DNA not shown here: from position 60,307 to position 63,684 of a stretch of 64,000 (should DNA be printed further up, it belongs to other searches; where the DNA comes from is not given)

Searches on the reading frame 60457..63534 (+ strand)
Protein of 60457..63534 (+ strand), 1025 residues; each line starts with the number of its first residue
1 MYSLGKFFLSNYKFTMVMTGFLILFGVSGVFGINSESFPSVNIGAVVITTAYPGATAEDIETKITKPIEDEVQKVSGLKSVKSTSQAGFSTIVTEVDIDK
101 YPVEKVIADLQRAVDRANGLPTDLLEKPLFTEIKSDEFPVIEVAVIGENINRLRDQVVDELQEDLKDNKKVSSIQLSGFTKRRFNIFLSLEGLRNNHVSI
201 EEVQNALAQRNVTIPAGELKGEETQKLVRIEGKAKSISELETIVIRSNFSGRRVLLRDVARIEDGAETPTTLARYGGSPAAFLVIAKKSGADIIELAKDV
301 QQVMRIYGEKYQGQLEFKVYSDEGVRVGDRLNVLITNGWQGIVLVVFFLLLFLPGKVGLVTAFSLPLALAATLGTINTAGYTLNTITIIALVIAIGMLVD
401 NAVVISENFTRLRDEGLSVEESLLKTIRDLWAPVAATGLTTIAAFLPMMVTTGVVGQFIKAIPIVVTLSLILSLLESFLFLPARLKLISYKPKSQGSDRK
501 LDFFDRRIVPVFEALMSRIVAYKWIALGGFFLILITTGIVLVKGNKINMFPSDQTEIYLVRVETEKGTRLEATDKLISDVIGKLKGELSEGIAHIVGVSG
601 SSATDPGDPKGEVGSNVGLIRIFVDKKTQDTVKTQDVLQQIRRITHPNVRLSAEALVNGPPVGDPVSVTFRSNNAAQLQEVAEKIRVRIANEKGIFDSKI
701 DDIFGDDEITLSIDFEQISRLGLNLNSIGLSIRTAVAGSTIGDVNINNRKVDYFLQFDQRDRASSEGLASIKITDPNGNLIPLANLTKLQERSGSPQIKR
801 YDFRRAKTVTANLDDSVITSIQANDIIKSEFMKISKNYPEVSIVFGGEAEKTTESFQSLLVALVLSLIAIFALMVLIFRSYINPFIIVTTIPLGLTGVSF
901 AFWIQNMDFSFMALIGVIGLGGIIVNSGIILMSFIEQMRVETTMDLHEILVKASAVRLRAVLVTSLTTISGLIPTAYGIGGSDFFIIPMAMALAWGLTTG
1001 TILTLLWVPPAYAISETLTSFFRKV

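Call 31: search_protein_families(library=pfam, proteins=[window:60457-63534:+], max_evalue=0.001)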
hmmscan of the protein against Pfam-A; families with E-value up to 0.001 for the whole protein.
window:60457-63534:+ (1025 aa): 2 families
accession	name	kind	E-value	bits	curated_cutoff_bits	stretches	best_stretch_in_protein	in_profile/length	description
PF00873.25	ACR_tran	-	6.3e-164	547.7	28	1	6-1014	3-1019/1021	AcrB/AcrD/AcrF family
PF03176.21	MMPL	-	2.5e-07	30.4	20.5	1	361-491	177-305/333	MMPL family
